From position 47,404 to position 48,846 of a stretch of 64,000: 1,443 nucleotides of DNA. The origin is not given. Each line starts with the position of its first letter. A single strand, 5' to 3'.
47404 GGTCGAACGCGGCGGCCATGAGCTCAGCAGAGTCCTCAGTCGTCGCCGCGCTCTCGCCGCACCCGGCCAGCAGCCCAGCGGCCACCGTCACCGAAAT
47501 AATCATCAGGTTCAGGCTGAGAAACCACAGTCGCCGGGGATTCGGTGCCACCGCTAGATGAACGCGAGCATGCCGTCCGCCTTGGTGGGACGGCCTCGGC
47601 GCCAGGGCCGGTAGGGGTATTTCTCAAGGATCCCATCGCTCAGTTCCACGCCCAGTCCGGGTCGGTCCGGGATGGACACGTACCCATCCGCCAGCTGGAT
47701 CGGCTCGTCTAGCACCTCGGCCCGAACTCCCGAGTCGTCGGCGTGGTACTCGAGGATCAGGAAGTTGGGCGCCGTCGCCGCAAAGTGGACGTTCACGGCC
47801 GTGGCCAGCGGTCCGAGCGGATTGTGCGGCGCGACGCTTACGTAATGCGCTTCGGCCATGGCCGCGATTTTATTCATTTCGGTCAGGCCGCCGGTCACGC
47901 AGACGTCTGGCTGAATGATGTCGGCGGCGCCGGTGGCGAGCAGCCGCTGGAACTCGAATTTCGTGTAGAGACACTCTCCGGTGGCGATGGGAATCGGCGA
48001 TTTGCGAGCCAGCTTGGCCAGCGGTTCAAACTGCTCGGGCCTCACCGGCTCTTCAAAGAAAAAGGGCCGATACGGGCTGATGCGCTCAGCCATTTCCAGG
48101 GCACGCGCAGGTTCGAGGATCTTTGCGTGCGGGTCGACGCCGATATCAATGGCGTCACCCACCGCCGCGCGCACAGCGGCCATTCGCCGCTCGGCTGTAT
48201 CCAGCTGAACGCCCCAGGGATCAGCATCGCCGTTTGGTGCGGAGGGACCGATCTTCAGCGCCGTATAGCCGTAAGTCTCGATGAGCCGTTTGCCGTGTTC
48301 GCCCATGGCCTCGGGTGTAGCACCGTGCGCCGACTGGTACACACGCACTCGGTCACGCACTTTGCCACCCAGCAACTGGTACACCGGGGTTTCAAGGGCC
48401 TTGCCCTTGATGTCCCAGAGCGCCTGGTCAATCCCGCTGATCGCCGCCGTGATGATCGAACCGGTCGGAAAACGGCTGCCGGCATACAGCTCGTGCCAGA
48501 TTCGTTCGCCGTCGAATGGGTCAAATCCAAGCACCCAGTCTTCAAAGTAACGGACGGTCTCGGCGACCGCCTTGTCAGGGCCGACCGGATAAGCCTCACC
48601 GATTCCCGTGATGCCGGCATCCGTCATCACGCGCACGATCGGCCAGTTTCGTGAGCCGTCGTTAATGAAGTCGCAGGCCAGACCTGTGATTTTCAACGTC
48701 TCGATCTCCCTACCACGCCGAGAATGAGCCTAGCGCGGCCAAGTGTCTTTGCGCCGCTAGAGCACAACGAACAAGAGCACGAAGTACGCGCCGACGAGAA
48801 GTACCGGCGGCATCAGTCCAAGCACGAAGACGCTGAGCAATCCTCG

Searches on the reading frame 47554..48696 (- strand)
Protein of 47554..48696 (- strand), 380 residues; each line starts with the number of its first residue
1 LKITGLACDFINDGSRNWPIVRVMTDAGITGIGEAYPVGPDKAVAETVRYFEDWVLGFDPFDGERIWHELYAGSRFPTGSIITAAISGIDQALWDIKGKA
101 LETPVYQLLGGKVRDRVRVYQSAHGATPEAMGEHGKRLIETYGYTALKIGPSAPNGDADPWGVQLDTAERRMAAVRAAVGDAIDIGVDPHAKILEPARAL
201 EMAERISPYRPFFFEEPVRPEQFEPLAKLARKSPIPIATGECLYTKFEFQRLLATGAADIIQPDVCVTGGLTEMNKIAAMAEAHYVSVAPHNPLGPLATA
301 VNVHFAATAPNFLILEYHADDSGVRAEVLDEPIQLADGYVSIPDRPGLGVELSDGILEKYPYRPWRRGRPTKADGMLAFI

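Call 43: search_protein_families(library=pfam, max_evalue=0.000001, proteins=[window:47554-48696:-])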
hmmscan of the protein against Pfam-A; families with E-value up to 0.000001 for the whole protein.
window:47554-48696:- (380 aa): 2 families
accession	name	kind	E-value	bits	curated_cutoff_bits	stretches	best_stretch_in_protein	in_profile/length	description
PF13378.12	MR_MLE_C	-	6e-67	226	29.4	1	131-354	2-217/219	Enolase C-terminal domain-like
PF02746.21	MR_MLE_N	-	7.8e-18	65.2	22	1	20-110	30-117/117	Mandelate racemase / muconate lactonizing enzyme, N-terminal domain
